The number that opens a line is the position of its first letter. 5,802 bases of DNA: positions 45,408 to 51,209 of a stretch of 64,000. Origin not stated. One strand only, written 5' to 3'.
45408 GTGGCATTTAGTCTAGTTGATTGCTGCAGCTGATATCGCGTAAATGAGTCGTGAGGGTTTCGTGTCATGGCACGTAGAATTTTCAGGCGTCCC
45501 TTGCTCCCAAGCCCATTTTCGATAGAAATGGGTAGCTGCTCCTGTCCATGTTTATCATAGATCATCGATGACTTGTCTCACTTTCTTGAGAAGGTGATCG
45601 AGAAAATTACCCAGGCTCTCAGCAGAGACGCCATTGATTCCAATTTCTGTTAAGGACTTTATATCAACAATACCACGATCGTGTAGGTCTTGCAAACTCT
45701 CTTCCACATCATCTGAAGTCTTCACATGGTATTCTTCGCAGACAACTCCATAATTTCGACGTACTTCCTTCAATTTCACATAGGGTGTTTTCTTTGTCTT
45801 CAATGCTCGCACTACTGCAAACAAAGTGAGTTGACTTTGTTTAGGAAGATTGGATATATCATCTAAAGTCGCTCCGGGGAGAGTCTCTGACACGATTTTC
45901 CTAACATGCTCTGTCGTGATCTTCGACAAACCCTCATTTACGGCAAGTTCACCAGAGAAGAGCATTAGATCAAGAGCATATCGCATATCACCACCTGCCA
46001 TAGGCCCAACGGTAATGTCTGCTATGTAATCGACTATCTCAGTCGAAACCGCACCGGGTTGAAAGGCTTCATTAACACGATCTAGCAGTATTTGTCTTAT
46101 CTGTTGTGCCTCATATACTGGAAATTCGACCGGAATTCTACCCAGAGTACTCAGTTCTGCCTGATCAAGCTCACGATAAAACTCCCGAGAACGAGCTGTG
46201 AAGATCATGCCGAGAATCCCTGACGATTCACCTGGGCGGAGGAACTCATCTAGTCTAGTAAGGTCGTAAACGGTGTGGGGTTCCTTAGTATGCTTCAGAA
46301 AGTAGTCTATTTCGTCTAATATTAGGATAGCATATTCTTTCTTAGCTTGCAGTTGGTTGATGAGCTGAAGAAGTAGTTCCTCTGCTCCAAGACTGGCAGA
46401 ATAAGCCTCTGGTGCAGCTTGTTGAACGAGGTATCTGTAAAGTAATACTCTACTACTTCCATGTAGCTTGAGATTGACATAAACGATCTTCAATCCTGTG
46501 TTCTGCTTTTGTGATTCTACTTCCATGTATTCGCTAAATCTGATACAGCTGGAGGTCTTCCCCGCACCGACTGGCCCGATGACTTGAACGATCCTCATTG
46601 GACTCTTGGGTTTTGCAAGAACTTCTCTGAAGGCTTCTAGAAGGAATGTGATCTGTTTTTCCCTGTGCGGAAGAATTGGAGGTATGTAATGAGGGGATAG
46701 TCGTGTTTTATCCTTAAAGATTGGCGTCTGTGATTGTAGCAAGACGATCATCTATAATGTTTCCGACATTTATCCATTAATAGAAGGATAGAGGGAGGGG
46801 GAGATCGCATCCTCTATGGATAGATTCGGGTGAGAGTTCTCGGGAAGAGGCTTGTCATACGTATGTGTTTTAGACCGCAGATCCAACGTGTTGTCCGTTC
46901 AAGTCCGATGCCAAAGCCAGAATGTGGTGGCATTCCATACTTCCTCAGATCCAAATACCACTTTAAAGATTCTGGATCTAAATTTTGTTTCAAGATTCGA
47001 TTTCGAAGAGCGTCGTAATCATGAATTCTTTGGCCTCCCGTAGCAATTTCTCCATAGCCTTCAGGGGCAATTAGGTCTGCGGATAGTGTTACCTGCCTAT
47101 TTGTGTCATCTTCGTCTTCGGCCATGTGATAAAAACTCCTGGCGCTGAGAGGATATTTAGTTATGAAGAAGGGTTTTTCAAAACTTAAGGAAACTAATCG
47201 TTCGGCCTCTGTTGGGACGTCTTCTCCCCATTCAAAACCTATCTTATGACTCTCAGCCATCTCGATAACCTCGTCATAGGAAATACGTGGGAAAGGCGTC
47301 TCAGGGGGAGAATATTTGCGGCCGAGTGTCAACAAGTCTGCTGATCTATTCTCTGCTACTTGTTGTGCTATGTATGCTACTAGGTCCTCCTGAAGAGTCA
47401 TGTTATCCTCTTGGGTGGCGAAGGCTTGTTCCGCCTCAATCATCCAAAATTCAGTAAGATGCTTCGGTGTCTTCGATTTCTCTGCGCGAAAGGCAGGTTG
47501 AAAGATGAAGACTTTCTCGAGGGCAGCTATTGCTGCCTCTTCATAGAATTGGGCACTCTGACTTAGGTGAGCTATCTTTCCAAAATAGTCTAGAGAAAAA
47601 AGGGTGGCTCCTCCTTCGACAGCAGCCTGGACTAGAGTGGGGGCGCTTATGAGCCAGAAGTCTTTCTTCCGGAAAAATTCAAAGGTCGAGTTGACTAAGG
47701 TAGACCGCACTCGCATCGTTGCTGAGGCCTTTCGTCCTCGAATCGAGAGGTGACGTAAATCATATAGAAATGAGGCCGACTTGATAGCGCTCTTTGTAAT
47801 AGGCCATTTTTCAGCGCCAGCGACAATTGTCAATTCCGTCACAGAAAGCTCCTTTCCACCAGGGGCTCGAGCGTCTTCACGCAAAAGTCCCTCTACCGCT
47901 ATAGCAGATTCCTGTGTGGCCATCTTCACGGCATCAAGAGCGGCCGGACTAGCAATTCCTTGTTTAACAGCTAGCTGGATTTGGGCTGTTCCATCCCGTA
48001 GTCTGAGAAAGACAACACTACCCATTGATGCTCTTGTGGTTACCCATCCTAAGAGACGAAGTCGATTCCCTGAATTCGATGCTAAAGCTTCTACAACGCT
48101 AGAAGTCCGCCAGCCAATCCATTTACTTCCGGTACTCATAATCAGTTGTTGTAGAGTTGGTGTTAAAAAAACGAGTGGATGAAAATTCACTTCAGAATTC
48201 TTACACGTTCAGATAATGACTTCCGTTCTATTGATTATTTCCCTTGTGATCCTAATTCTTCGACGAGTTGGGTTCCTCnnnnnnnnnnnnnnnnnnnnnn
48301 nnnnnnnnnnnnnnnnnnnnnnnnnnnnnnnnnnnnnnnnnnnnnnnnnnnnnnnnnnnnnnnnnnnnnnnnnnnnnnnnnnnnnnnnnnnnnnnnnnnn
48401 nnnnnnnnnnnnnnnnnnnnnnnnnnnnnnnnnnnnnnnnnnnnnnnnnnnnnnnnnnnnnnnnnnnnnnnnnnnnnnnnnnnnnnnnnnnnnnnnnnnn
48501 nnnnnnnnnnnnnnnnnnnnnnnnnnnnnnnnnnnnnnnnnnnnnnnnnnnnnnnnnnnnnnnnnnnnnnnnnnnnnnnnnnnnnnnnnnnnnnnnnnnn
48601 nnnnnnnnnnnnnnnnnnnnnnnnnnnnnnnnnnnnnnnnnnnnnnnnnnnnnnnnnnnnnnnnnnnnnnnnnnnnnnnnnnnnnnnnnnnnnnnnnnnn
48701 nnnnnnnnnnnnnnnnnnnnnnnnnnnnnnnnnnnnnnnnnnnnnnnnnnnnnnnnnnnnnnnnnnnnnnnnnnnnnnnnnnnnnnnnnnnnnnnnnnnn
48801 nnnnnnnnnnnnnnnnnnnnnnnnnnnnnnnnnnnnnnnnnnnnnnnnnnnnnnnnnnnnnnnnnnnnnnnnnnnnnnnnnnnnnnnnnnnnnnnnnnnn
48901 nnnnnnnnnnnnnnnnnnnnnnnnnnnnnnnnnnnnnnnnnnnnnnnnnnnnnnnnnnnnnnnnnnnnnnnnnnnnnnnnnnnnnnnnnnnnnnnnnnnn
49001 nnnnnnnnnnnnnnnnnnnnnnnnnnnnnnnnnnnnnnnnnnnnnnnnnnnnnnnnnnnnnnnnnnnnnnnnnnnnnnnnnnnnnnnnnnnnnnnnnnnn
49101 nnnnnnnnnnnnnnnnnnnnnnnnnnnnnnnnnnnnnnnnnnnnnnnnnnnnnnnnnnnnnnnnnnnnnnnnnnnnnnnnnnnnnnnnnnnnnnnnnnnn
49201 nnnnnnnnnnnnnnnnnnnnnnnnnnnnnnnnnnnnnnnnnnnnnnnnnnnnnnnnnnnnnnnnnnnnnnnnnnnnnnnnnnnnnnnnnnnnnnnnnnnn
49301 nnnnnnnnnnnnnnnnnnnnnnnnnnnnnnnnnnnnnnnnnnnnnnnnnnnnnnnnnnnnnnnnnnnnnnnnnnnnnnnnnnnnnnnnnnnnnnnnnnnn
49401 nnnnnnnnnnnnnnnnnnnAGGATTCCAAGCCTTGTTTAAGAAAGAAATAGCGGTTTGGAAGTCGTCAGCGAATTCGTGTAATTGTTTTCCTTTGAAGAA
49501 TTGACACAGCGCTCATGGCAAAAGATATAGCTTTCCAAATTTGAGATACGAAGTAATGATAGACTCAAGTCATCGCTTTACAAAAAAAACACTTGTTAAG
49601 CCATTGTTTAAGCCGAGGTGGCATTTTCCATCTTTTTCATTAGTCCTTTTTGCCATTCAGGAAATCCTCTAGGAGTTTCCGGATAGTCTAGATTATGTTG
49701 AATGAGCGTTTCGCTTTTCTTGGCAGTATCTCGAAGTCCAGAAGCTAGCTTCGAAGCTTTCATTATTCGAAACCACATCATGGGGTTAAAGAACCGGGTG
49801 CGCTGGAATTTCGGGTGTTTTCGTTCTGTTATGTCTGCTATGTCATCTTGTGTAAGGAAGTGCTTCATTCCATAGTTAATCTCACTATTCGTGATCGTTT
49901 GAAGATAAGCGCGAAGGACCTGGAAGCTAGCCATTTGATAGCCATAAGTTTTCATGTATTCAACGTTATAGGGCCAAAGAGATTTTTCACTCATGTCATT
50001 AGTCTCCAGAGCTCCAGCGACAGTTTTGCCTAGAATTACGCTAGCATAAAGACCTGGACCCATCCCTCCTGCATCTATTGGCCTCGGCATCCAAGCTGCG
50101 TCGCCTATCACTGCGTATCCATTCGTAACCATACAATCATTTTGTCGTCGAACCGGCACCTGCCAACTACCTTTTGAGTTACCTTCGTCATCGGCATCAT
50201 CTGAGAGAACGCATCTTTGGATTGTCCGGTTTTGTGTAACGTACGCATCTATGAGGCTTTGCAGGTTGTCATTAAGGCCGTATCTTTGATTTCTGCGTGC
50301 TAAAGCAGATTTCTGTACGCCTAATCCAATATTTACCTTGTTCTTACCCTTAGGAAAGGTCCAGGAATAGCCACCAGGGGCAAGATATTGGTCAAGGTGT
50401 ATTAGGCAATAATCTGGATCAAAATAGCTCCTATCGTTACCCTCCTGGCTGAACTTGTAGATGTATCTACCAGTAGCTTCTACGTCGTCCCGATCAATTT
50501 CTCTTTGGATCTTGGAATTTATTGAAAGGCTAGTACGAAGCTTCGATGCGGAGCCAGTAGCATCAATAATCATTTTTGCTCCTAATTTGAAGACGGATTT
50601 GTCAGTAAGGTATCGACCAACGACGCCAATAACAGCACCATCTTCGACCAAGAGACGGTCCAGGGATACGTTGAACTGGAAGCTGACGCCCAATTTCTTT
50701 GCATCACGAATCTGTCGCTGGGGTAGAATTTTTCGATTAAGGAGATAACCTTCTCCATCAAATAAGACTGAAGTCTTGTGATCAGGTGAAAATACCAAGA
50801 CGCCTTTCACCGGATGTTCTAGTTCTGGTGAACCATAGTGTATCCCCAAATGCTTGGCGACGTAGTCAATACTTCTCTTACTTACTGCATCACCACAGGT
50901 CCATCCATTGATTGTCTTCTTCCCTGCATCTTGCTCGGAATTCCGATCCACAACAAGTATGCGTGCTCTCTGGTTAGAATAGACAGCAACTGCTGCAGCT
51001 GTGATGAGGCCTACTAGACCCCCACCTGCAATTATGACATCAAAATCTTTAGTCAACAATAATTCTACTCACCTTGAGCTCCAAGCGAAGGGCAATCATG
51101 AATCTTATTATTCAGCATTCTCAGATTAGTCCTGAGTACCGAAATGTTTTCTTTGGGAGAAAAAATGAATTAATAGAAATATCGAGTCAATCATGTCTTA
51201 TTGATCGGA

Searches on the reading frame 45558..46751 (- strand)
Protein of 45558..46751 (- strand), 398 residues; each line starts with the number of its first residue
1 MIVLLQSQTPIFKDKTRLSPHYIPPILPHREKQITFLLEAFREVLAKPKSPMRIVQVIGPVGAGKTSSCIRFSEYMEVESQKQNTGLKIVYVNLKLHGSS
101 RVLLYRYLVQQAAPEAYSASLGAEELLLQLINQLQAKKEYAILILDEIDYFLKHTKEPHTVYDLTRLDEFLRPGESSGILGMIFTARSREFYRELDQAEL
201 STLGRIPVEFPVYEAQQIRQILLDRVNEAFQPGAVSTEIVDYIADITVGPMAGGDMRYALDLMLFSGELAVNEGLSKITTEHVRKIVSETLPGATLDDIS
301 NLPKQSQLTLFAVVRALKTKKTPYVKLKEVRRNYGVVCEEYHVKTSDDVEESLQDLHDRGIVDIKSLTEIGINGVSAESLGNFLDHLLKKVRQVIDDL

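Call 77: search_protein_families(library=pfam, proteins=[window:45558-46751:-], max_evalue=0.0001)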
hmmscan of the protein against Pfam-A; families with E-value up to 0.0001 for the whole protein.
window:45558-46751:- (398 aa): 5 families
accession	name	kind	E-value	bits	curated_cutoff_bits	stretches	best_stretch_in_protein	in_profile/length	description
PF22703.2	Cdc6_lid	-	8.8e-18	64.4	27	1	219-285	1-65/68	Cdc6 AAA+ ATPase-type lid domain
PF09079.17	Cdc6_C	-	6.2e-11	42.6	25.1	1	297-365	1-71/96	CDC6, C terminal winged helix domain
PF13401.12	AAA_22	-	8.4e-11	42.7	27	1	53-188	6-124/130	AAA domain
PF05621.17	TniB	-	1.9e-08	34.4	22.4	1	32-156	14-138/189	Bacterial TniB protein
PF13191.12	AAA_16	-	4.3e-06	27.8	32.6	1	27-151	2-144/167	AAA ATPase domain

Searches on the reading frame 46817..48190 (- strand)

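Call 77: search_protein_families(library=pfam, proteins=[window:46817-48190:-], max_evalue=0.0001)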
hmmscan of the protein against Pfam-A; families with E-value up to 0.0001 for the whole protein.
window:46817-48190:- (458 aa): 2 families
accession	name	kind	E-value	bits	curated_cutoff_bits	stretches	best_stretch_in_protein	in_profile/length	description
PF00152.25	tRNA-synt_2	-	4.7e-72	243.1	25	1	142-452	5-307/308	tRNA synthetases class II (D, K and N)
PF01336.31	tRNA_anti-codon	-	6.9e-11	42.4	27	1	46-123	3-75/75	OB-fold nucleic acid binding domain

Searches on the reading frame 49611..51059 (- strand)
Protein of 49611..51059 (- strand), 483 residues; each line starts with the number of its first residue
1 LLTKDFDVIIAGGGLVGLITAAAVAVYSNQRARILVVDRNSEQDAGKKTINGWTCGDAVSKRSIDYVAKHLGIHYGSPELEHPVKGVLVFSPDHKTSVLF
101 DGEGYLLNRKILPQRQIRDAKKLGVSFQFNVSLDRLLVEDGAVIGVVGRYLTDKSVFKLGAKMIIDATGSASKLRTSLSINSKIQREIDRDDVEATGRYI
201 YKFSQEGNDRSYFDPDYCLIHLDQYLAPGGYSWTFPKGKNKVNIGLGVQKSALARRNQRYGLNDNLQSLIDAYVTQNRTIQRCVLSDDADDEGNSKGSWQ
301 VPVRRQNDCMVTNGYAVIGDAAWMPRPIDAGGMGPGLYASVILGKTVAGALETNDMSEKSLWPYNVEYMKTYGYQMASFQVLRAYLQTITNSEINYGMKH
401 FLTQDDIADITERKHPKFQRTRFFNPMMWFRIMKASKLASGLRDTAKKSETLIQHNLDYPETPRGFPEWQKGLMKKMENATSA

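Call 77: search_protein_families(library=pfam, proteins=[window:49611-51059:-], max_evalue=0.0001)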
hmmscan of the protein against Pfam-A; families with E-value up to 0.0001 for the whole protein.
window:49611-51059:- (483 aa): 3 families
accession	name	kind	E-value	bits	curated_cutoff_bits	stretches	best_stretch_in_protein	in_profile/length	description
PF22578.2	GGR_cat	-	5.5e-16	58.7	27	1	213-267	15-69/88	Geranylgeranyl reductase catalytic domain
PF00890.30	FAD_binding_2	-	8e-08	32.3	20.4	1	116-175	148-209/414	FAD binding domain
PF01266.30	DAO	-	4.4e-05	23.6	27.9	0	7-42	1-33/353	FAD dependent oxidoreductase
